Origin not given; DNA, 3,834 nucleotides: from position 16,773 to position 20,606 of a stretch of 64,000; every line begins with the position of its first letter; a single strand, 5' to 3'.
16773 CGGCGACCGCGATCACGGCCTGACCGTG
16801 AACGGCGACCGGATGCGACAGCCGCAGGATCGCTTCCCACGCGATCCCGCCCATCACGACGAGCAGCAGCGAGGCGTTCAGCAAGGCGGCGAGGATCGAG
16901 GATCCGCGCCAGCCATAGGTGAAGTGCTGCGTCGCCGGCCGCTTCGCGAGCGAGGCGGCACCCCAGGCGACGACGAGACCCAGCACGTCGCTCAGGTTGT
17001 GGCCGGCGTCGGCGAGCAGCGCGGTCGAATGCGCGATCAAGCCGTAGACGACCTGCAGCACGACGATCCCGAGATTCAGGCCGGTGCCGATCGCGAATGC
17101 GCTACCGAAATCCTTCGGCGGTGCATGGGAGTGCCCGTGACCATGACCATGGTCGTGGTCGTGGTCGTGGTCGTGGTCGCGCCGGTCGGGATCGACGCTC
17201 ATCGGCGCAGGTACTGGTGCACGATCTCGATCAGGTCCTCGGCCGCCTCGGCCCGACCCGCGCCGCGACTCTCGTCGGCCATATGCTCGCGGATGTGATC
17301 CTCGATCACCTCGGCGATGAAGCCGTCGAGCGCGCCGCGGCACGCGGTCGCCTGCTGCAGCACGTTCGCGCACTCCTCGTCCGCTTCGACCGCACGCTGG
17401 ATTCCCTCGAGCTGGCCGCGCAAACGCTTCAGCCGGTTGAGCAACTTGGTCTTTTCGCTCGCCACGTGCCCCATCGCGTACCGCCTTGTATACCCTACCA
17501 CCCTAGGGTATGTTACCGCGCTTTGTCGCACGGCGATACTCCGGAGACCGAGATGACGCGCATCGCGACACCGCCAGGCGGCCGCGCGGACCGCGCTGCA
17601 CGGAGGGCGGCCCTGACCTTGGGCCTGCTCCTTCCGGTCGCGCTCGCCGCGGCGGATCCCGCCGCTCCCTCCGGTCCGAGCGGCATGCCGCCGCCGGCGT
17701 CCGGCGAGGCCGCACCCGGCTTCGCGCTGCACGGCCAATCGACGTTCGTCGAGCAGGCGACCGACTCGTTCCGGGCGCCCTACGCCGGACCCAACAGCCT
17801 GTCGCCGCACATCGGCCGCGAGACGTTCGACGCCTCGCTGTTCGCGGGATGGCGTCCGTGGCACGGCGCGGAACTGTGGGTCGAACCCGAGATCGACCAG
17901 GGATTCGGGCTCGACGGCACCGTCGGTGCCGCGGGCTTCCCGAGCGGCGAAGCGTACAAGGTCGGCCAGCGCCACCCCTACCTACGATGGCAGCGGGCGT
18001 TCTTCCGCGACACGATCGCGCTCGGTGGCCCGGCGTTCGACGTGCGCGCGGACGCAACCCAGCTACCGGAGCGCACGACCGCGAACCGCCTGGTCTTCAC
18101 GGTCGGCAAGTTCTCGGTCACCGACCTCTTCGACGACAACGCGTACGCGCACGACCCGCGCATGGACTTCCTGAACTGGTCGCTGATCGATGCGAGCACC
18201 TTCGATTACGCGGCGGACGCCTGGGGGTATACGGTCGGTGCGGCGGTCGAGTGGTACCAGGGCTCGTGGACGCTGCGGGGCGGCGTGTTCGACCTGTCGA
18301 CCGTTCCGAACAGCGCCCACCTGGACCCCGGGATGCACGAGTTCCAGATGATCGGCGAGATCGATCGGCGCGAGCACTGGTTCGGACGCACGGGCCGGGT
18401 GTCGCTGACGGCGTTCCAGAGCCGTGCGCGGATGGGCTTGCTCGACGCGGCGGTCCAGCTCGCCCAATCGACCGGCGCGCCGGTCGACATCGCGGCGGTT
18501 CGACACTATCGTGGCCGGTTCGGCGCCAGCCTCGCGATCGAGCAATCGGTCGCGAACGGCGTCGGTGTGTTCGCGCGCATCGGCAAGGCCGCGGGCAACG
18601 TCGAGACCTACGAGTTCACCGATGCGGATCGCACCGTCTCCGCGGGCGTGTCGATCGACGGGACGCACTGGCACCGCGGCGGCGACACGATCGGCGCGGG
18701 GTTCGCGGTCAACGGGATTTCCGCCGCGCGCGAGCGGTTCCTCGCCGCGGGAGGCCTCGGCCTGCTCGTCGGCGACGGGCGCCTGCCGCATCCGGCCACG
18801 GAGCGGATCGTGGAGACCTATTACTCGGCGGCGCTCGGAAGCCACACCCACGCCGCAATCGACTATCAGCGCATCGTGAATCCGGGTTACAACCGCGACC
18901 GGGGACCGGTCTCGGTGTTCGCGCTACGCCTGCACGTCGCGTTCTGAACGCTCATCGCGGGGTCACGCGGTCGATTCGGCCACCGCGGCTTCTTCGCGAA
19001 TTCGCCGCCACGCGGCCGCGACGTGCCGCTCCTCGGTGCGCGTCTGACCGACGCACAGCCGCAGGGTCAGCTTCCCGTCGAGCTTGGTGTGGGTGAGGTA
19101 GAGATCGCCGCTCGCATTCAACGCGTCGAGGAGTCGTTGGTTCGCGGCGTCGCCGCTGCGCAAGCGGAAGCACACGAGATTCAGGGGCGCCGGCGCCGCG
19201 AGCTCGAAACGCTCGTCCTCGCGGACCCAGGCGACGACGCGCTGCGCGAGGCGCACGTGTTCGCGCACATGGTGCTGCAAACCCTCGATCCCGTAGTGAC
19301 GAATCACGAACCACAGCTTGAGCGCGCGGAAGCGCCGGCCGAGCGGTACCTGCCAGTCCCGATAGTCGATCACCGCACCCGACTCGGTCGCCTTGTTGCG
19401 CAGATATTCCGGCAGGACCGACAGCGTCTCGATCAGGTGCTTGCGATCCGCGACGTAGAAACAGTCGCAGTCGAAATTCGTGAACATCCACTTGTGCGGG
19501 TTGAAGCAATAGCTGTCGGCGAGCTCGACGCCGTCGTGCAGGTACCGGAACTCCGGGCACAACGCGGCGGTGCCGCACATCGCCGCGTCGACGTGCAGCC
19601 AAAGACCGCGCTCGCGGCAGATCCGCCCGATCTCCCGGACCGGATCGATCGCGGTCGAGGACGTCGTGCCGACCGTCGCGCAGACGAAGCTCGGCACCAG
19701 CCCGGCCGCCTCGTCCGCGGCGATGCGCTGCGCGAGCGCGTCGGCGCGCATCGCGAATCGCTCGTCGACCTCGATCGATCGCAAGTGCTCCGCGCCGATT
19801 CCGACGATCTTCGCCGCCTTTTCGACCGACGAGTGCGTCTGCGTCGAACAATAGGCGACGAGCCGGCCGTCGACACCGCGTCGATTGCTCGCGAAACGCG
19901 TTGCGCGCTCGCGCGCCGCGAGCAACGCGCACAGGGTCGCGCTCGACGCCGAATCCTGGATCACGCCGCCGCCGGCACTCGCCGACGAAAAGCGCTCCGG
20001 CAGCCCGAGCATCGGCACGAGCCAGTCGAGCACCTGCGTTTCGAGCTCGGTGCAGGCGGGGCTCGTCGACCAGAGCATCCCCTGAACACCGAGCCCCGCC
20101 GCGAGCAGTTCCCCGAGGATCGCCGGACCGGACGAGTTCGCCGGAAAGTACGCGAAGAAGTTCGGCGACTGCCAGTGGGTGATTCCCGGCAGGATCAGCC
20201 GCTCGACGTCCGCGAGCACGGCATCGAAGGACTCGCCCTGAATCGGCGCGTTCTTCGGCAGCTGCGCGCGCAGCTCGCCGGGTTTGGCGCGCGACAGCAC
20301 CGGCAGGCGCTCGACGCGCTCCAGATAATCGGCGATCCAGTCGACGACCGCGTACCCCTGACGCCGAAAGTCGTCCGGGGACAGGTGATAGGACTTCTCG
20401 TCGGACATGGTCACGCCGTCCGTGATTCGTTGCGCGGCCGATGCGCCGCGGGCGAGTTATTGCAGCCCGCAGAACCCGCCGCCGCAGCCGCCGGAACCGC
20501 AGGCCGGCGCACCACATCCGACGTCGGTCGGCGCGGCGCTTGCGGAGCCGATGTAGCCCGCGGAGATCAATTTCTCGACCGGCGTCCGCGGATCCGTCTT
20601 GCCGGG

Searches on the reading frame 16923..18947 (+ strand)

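Call 14: search_protein_families(library=pfam, max_evalue=0.00001, proteins=[window:16923-18947:+])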
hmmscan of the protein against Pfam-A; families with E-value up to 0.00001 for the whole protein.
window:16923-18947:+ (674 aa): 1 family
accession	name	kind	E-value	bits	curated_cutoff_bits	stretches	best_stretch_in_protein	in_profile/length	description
PF04966.18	OprB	-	1.1e-42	147.2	22.9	1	311-674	22-372/372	Carbohydrate-selective porin, OprB family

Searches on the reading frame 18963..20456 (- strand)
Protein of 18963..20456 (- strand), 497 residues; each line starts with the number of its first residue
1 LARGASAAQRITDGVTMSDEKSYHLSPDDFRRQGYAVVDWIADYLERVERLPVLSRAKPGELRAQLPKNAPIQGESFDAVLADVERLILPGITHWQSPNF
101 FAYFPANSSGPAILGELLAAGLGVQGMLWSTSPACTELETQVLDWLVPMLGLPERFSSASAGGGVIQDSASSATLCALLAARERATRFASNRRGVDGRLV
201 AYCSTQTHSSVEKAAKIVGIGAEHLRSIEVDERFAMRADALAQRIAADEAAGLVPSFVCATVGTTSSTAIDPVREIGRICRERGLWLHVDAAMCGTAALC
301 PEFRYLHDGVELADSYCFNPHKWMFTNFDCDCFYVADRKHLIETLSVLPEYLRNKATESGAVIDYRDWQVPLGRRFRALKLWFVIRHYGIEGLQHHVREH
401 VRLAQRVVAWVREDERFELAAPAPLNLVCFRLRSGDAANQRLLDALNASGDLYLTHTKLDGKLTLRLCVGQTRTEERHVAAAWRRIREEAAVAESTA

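Call 14: search_protein_families(library=pfam, max_evalue=0.00001, proteins=[window:18963-20456:-])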
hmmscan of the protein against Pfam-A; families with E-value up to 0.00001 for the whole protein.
window:18963-20456:- (497 aa): 1 family
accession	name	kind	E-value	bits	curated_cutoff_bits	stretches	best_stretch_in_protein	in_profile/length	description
PF00282.25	Pyridoxal_deC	-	1.1e-125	419.7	27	1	59-433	1-375/375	Pyridoxal-dependent decarboxylase conserved domain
